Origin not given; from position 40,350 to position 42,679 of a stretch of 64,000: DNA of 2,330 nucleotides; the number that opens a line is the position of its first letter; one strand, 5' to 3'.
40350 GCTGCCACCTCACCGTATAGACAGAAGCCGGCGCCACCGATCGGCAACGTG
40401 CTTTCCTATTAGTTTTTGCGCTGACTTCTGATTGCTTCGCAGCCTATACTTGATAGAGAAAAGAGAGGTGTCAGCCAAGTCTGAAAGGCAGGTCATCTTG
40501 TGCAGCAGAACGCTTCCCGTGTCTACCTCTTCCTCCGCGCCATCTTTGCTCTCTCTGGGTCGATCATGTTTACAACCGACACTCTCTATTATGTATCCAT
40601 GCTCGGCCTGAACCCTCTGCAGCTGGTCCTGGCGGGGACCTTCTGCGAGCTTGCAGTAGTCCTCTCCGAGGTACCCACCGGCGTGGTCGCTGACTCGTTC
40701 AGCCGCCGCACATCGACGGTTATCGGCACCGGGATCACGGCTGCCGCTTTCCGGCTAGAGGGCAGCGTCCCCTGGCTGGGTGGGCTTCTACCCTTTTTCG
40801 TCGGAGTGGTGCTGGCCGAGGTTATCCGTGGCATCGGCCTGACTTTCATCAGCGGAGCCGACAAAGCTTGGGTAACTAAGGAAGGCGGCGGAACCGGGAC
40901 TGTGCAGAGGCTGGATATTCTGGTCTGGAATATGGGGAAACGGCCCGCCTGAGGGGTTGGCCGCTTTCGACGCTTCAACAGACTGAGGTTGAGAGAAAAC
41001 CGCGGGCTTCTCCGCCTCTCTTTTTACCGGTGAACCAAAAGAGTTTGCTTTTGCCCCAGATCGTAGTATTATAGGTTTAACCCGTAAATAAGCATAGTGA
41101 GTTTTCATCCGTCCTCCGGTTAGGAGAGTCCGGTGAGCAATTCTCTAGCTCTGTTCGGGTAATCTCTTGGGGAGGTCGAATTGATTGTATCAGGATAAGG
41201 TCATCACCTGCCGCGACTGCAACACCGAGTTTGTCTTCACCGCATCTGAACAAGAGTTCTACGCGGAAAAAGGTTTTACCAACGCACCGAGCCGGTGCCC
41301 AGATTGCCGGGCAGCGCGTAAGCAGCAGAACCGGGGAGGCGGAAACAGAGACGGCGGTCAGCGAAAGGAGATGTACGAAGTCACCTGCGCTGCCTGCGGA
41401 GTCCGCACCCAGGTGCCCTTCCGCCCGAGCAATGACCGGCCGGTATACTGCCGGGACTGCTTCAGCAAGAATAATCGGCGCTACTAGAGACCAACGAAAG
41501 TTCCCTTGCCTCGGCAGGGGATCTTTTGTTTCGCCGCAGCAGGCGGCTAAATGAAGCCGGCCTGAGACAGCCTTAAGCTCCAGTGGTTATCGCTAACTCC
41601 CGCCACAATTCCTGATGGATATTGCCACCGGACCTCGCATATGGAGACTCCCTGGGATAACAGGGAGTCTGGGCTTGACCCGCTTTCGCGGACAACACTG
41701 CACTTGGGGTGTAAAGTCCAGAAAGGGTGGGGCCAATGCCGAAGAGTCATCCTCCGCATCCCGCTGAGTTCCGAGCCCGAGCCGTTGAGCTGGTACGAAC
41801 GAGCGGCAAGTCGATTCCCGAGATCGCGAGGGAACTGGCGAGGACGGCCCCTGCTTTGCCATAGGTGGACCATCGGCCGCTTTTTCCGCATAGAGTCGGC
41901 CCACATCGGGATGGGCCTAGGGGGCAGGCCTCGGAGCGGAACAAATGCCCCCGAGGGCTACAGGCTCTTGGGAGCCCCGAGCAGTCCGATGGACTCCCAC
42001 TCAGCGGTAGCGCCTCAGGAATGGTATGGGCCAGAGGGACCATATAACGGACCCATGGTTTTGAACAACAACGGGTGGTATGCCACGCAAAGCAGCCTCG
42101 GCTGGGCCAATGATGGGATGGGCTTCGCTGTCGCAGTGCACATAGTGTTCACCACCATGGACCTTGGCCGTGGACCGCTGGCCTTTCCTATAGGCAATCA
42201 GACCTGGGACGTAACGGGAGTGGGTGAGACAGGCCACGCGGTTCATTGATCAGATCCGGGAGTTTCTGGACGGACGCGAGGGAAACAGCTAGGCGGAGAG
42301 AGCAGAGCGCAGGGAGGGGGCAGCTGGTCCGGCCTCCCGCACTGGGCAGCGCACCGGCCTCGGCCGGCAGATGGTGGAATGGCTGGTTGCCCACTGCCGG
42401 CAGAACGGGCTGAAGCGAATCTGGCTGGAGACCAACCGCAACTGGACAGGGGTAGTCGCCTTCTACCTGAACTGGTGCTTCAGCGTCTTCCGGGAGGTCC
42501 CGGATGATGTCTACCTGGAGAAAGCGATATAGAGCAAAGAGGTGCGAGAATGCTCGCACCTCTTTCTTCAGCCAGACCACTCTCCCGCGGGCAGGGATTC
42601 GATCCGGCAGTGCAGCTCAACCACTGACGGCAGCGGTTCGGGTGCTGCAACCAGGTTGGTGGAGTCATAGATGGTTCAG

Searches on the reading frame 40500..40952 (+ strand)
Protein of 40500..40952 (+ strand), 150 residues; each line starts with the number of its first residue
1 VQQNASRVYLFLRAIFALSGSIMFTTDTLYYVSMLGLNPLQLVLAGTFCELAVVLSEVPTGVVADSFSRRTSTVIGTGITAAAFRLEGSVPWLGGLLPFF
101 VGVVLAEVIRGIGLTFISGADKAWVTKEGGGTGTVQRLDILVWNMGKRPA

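Call 31: search_protein_families(library=pfam, proteins=[window:40500-40952:+], max_evalue=0.01)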
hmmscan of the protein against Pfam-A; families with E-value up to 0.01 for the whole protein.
window:40500-40952:+ (150 aa): 1 family
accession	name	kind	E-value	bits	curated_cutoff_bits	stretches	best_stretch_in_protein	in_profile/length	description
PF07690.21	MFS_1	-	0.0011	18.5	33.4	1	14-116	212-310/347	Major Facilitator Superfamily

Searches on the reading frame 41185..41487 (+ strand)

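Call 31: search_protein_families(library=pfam, proteins=[window:41185-41487:+], max_evalue=0.01)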
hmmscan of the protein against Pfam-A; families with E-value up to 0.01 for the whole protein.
window:41185-41487:+ (100 aa): 3 families
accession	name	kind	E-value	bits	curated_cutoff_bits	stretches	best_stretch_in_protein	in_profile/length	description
PF13451.12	zf_Tbcl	-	9.5e-25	86.7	24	1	3-49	1-47/48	Probable treble clef domain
PF23477.1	zf_Tbcl_2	-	1.5e-19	69.8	27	1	61-96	1-36/37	Probable treble clef zinc finger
PF14354.12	Lar_restr_allev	-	0.0041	17.8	28.6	0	38-76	6-34/58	Restriction alleviation protein Lar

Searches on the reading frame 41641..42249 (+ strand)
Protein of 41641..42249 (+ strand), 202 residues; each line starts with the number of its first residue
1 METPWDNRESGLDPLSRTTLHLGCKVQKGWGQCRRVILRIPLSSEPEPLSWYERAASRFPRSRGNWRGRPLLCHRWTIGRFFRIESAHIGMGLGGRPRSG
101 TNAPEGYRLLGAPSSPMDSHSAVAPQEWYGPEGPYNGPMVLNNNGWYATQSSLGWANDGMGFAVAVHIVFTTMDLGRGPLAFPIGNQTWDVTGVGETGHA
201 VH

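Call 31: search_protein_families(library=pfam, proteins=[window:41641-42249:+], max_evalue=0.01)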
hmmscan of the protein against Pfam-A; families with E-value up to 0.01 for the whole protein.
window:41641-42249:+ (202 aa): 0 families

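Call 48: search_protein_families(library=pfam, proteins=[window:41641-42246:+], max_evalue=10)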
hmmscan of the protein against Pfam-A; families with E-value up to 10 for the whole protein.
seq(202 aa): 0 families

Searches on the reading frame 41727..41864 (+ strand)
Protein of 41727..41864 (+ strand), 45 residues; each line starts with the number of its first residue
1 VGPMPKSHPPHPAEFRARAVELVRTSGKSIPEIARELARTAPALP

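Call 31: search_protein_families(library=pfam, proteins=[window:41727-41864:+], max_evalue=0.01)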
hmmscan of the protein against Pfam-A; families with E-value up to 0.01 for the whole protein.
window:41727-41864:+ (45 aa): 2 families
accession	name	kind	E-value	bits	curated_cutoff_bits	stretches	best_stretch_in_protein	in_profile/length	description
PF13384.12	HTH_23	-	0.0064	16.7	24.6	1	16-39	7-29/50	Homeodomain-like domain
PF13518.12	HTH_28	-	0.0097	16.4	25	0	15-39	1-24/52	Helix-turn-helix domain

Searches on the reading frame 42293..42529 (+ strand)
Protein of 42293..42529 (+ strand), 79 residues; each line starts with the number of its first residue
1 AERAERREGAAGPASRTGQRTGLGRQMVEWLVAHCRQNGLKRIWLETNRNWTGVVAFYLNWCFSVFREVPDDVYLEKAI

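Call 48: search_protein_families(library=pfam, proteins=[window:42293-42529:+], max_evalue=10)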
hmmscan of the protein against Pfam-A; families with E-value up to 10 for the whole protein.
seq(79 aa): 3 families
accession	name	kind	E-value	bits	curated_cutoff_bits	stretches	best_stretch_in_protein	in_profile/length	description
PF00583.31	Acetyltransf_1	-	2.7e-06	28.1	20.7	1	19-58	72-111/116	Acetyltransferase (GNAT) family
PF13508.13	Acetyltransf_7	-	0.0088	16.8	27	1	19-58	41-77/84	Acetyltransferase (GNAT) domain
PF13673.13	Acetyltransf_10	-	0.19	12.1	23.6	1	19-58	64-102/128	Acetyltransferase (GNAT) domain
